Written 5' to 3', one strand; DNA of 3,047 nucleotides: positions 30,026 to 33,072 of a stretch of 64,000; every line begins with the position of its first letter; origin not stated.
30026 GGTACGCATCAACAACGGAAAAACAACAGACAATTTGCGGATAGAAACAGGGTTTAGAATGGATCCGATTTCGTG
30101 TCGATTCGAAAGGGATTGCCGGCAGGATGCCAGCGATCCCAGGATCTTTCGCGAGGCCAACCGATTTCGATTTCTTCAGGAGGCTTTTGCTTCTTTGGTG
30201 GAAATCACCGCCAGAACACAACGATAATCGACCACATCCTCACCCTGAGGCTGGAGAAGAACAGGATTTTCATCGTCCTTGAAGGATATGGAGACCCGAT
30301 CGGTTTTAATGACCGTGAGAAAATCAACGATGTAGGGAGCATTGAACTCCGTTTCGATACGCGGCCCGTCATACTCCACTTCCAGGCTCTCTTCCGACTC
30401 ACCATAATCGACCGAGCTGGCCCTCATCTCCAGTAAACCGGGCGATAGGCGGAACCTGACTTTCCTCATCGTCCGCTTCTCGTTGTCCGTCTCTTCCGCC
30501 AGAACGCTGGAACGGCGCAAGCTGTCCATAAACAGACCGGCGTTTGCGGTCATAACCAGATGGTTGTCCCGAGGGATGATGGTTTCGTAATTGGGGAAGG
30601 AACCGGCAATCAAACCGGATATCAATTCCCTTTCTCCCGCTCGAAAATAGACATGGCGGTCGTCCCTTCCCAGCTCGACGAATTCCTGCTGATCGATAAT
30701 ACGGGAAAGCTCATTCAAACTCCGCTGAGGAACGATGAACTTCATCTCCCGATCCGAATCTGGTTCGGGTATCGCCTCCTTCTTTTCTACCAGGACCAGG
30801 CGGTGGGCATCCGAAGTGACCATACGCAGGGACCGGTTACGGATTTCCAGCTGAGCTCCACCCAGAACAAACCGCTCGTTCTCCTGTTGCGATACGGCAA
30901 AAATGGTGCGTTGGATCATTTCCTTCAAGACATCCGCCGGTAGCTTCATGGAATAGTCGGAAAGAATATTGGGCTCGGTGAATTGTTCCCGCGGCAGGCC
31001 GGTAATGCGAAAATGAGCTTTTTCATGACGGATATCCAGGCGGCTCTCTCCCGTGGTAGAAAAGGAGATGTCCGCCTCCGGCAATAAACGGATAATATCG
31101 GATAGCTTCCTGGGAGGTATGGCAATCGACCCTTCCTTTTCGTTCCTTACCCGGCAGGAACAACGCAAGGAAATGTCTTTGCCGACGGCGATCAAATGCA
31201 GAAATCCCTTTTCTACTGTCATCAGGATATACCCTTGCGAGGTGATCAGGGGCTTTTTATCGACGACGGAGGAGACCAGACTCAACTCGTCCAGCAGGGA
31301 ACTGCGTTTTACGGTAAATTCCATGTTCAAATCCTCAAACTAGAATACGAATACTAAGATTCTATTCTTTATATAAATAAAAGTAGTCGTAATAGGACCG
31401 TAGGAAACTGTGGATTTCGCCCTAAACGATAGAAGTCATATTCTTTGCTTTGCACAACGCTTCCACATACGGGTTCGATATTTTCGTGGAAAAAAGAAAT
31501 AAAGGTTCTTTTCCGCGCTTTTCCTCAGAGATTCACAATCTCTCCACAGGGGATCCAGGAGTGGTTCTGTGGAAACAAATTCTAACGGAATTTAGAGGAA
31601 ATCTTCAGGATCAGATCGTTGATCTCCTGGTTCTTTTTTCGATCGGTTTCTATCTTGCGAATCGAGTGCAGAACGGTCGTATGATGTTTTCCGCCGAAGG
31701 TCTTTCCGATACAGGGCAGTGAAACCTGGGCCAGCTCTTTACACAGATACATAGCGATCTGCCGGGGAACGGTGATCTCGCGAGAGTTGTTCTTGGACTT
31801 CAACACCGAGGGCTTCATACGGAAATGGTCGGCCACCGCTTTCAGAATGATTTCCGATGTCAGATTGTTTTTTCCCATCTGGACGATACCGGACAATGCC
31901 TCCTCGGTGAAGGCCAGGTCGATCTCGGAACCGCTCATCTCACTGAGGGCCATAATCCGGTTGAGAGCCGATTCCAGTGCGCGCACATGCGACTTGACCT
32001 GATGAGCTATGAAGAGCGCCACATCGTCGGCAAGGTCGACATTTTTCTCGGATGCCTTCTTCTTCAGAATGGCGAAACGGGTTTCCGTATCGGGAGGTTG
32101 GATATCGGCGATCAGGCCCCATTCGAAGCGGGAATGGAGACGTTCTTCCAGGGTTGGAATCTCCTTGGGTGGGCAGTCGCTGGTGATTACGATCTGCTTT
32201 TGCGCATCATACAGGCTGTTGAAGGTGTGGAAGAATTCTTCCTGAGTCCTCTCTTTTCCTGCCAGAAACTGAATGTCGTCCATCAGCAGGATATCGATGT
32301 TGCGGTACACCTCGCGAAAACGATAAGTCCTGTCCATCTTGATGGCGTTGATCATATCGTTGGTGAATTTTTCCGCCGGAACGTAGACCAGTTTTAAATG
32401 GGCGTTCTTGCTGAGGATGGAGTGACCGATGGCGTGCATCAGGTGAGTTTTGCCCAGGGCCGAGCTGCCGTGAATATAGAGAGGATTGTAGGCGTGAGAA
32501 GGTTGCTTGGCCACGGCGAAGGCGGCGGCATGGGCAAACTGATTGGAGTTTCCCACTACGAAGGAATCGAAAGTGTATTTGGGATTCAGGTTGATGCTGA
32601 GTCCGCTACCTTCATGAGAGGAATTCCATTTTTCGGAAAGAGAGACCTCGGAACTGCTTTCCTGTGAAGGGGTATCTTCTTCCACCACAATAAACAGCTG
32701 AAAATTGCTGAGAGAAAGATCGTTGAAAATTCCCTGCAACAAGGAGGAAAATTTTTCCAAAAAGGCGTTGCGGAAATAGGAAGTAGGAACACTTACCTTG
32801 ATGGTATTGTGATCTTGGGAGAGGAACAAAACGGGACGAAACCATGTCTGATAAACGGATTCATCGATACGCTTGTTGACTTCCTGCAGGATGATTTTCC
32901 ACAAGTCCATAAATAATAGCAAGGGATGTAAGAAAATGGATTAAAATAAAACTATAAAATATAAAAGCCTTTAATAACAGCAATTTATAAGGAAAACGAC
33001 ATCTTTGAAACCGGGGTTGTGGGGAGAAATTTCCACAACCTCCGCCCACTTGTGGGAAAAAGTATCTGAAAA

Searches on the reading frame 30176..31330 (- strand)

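Call 70: search_protein_families(library=pfam, proteins=[window:30176-31330:-], max_evalue=0.00001)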
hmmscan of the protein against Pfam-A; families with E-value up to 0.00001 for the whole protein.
window:30176-31330:- (384 aa): 3 families
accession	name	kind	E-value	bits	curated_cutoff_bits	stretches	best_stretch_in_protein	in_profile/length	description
PF00712.24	DNA_pol3_beta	-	2.1e-25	89.6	24.4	1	3-117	1-116/120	DNA polymerase III beta subunit, N-terminal domain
PF02767.21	DNA_pol3_beta_2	-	1.1e-21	77.8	27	1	130-247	2-116/116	DNA polymerase III beta subunit, central domain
PF02768.20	DNA_pol3_beta_3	-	2.9e-20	72.7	27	1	250-369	2-115/121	DNA polymerase III beta subunit, C-terminal domain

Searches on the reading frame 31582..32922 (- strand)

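Call 70: search_protein_families(library=pfam, proteins=[window:31582-32922:-], max_evalue=0.00001)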
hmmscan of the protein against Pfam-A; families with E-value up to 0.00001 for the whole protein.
window:31582-32922:- (446 aa): 4 families
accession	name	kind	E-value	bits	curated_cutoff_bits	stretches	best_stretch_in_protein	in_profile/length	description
PF00308.24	Bac_DnaA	-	2.5e-70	236.3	23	1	112-272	1-161/162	Bacterial DnaA ATPAse domain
PF08299.17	Bac_DnaA_C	-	1.4e-26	92.7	31.5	1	357-424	2-69/69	Bacterial dnaA protein helix-turn-helix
PF11638.13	DnaA_N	-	3.9e-08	33.3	24.6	1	6-66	2-63/65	DnaA N-terminal domain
PF01695.23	IstB_IS21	-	8.9e-07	29.1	24.1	1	149-251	96-195/238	IstB-like ATP binding protein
